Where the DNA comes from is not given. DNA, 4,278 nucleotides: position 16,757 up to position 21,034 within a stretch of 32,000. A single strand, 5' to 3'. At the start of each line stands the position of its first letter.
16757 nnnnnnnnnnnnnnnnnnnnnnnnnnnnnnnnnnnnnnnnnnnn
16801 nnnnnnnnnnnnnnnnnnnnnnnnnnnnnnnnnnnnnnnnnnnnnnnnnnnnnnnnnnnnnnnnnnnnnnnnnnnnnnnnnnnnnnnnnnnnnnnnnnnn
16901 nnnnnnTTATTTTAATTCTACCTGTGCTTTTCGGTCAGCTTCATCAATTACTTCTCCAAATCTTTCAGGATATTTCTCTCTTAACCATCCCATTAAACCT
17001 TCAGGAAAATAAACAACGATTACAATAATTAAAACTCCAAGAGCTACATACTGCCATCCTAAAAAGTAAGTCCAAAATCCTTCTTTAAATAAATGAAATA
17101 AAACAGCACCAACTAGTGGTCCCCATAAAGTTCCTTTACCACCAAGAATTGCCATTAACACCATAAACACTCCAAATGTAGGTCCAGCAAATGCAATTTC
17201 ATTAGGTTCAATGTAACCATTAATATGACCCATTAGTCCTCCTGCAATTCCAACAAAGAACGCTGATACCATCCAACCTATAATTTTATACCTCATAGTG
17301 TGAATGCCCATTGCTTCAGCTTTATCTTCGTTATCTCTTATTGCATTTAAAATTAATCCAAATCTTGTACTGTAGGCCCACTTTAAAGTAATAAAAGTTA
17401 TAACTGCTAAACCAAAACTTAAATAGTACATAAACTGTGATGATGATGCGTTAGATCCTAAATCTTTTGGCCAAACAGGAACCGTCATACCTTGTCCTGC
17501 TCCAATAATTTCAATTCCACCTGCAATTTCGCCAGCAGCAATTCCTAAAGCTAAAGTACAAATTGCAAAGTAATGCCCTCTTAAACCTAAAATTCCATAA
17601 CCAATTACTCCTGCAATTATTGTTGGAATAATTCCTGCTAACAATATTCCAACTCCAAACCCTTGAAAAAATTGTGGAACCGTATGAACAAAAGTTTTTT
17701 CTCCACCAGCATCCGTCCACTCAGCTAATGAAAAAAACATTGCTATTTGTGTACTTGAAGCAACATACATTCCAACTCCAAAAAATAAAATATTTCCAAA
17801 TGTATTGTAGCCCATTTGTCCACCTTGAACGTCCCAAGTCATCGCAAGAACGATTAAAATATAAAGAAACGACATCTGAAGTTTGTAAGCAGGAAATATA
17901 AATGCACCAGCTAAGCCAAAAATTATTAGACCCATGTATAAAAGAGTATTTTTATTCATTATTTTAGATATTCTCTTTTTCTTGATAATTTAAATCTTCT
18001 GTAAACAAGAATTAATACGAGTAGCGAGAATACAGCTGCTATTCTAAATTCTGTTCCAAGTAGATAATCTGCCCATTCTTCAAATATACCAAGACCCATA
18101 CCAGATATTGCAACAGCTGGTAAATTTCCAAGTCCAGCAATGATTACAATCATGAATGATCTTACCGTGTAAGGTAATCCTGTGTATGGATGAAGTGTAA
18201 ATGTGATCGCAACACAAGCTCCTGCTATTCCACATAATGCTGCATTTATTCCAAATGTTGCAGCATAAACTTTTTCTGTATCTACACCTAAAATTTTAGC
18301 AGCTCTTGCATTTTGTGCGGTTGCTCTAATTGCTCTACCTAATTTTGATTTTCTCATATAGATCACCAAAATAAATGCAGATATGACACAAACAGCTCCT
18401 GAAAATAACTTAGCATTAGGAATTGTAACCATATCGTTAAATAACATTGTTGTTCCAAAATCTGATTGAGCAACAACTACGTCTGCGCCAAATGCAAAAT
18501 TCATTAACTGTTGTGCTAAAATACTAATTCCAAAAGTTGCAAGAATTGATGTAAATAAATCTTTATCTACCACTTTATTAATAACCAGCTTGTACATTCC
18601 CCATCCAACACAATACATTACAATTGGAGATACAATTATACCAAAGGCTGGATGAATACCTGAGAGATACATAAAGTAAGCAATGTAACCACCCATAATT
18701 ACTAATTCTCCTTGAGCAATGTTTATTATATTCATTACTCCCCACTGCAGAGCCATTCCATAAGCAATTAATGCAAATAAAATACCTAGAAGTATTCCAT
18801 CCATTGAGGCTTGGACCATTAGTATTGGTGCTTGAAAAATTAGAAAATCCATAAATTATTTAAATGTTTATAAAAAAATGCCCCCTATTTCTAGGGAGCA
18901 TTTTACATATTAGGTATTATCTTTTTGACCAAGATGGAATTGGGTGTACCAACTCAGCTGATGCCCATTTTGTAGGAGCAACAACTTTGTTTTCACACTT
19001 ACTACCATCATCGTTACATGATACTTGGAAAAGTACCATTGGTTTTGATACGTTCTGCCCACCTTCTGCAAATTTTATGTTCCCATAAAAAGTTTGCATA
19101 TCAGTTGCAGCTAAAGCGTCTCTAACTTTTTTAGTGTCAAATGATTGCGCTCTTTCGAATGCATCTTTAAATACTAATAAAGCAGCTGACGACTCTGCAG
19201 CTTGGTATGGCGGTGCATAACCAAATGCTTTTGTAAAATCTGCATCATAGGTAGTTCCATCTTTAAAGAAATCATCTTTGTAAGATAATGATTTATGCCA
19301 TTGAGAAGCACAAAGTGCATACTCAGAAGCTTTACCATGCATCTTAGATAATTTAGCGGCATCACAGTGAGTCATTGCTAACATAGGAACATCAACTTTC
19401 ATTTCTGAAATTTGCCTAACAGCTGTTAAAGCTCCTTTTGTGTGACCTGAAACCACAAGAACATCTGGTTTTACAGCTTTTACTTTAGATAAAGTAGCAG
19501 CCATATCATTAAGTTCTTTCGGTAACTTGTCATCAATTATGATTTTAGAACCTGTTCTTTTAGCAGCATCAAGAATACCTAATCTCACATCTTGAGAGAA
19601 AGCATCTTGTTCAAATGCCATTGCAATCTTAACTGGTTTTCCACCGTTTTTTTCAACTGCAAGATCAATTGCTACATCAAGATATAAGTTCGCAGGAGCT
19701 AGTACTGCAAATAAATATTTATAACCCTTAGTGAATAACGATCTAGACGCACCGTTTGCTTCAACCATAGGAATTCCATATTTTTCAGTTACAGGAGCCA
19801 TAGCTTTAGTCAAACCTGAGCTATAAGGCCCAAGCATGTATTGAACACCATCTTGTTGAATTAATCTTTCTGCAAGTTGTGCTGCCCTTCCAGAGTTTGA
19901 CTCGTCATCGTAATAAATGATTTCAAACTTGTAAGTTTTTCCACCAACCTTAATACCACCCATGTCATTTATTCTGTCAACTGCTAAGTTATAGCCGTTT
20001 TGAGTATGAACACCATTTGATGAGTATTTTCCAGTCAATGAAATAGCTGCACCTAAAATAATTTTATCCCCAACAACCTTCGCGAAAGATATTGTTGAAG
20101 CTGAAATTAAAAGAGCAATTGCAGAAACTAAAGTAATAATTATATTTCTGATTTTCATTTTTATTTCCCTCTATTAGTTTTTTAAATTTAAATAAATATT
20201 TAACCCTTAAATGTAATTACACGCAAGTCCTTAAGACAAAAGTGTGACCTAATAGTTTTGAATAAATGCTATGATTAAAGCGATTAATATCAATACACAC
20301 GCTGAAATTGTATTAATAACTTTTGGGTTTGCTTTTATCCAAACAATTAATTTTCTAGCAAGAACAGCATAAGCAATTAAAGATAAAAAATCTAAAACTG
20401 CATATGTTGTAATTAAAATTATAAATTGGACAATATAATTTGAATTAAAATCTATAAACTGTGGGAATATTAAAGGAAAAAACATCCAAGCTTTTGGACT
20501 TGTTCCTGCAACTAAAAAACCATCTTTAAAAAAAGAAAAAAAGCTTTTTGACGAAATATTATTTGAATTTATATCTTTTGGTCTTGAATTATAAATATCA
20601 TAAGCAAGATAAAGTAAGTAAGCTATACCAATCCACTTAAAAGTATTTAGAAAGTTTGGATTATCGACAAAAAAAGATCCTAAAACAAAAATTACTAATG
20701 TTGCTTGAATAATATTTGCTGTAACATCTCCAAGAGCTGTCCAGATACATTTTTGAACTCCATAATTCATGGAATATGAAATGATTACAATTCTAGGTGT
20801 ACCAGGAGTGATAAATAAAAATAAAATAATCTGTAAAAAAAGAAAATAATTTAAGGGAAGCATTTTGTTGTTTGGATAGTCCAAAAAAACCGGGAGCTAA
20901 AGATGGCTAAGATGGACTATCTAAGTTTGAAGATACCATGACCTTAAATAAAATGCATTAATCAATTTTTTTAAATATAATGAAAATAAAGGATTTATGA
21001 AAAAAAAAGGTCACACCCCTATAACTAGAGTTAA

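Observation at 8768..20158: A 13-gene unit with two complete Liv-type ABC translocators flanking azlCD, a CsiD-like hydroxylase and a ProC-like reductase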

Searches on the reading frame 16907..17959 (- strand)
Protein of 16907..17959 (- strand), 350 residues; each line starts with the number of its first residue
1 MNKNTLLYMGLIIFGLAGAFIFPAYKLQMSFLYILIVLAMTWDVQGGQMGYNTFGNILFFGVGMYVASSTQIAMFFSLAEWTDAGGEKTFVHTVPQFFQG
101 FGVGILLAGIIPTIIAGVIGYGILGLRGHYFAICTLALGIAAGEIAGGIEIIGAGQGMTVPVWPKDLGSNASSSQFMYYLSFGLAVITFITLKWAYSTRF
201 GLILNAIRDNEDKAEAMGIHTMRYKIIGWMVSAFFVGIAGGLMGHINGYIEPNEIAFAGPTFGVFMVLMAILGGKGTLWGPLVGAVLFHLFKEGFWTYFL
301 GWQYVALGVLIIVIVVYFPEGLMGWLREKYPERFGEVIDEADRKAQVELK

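Call 3: search_protein_families(library=pfam, proteins=[window:16907-17959:-])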
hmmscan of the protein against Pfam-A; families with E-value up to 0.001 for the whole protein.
window:16907-17959:- (350 aa): 1 family
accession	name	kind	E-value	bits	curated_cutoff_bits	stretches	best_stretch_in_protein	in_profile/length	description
PF02653.21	BPD_transp_2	-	5e-27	95.2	26.8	1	31-314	8-268/269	Branched-chain amino acid transport system / permease component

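Call 5: search_protein_families(library=ncbifam, proteins=[window:16907-17959:-], max_evalue=0.00001)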
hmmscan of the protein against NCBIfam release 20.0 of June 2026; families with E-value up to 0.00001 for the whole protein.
window:16907-17959:- (350 aa): 4 families
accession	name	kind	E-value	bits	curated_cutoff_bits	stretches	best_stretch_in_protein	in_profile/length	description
TIGR03408.1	urea_trans_UrtC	equivalog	3.6e-32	112.3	296.2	1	34-325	17-313/313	urea ABC transporter permease subunit UrtC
TIGR03727.1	urea_t_UrtC_arc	equivalog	2.1e-14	53.2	575.55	1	27-342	52-357/369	urea ABC transporter, permease protein UrtC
NF008450.0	PRK11301.1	subfamily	3.6e-14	53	366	1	175-328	262-411/418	high-affinity branched-chain amino acid ABC transporter permease LivM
TIGR03409.1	urea_trans_UrtB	equivalog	2e-10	40.8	250.3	1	180-323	148-286/291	urea ABC transporter permease subunit UrtB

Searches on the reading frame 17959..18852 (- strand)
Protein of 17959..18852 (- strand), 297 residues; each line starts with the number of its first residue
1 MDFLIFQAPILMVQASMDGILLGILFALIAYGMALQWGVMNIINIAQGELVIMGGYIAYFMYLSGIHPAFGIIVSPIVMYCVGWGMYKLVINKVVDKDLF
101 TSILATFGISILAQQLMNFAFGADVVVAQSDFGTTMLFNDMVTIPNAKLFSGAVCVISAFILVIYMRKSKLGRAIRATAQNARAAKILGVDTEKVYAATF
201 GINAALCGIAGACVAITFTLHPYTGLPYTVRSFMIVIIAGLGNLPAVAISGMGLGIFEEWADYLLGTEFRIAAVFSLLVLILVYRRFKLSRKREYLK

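Call 3: search_protein_families(library=pfam, proteins=[window:17959-18852:-])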
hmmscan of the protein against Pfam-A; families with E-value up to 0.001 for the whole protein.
window:17959-18852:- (297 aa): 1 family
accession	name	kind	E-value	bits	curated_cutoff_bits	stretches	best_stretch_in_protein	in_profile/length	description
PF02653.21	BPD_transp_2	-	1e-33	117.1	26.8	1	19-283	5-268/269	Branched-chain amino acid transport system / permease component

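Call 5: search_protein_families(library=ncbifam, proteins=[window:17959-18852:-], max_evalue=0.00001)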
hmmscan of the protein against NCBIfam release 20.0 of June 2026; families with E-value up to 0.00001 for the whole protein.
window:17959-18852:- (297 aa): 3 families
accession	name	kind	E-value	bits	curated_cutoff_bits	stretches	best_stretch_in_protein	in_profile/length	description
TIGR03409.1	urea_trans_UrtB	equivalog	2.3e-45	155.5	250.3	1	15-285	3-281/291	urea ABC transporter permease subunit UrtB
NF008011.0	PRK10740.1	equivalog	3.3e-29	102.5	379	1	12-283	8-293/308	high-affinity branched-chain amino acid ABC transporter permease LivH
TIGR03622.1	urea_t_UrtB_arc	equivalog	9.7e-26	90.7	374.25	1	26-278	14-266/284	urea ABC transporter, permease protein UrtB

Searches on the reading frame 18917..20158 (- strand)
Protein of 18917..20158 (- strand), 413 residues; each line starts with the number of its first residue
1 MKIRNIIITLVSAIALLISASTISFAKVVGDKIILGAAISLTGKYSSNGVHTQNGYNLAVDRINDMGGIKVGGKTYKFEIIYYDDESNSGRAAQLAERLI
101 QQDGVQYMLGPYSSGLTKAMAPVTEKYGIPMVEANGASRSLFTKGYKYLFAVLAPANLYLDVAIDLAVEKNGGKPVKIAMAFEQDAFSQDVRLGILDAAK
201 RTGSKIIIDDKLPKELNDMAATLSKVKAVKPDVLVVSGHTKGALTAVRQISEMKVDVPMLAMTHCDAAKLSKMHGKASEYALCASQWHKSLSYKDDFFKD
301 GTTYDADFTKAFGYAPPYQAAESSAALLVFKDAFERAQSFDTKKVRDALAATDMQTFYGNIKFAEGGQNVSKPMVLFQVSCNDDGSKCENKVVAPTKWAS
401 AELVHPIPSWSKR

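Call 3: search_protein_families(library=pfam, proteins=[window:18917-20158:-])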
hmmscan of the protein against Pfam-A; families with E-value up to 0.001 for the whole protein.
window:18917-20158:- (413 aa): 3 families
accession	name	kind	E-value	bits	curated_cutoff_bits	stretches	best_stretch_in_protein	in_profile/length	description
PF13458.12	Peripla_BP_6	-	2.9e-50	172.3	31.7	1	35-380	4-339/343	Periplasmic binding protein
PF13433.12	Peripla_BP_5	-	7.9e-21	75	27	1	36-380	4-337/363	Periplasmic binding protein domain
PF01094.35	ANF_receptor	-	5.2e-12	45.9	25.4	1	55-256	5-203/353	Receptor family ligand binding region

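Call 5: search_protein_families(library=ncbifam, proteins=[window:18917-20158:-], max_evalue=0.00001)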
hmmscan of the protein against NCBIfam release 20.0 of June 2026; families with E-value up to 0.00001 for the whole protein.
window:18917-20158:- (413 aa): 3 families
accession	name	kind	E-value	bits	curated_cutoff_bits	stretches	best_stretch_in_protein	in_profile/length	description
NF011933.0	PRK15404.1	subfamily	8.6e-24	84.3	477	1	20-380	13-361/370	high-affinity branched-chain amino acid ABC transporter substrate-binding protein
TIGR03669.1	urea_ABC_arch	equivalog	3.5e-20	72.3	494.8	1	42-384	10-341/375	urea ABC transporter substrate-binding protein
TIGR03407.1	urea_ABC_UrtA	exception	3.2e-19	69.1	492.75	1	35-380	3-340/361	urea ABC transporter substrate-binding protein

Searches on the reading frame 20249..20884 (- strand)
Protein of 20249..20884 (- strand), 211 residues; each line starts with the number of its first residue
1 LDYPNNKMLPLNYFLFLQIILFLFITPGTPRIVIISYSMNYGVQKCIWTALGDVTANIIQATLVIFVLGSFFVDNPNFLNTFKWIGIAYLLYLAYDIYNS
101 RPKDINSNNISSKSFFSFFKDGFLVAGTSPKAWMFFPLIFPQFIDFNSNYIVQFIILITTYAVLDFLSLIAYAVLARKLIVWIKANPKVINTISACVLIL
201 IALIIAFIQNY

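Call 4: search_protein_families(library=pfam, proteins=[window:20249-20884:-])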
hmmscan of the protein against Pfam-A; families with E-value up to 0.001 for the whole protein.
window:20249-20884:- (211 aa): 1 family
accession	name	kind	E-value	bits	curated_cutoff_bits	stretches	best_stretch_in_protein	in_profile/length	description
PF01810.24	LysE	-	3.9e-22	79.1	25.6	1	21-204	1-188/193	LysE type translocator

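Call 9: search_protein_families(library=ncbifam, proteins=[window:20249-20884:-], max_evalue=1e-10)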
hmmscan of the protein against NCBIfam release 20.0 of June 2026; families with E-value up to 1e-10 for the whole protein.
window:20249-20884:- (211 aa): 3 families
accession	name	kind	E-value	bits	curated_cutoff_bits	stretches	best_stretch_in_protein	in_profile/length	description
NF007812.0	PRK10520.1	equivalog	9.6e-24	84.1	209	1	14-206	7-201/206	homoserine/homoserine lactone efflux protein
TIGR00949.1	2A76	subfamily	9.1e-21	74.4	183.95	1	26-202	1-182/185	homoserine/threonine efflux transporter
NF008201.0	PRK10958.1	equivalog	6.8e-14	51.9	165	1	11-199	8-198/212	leucine efflux protein LeuE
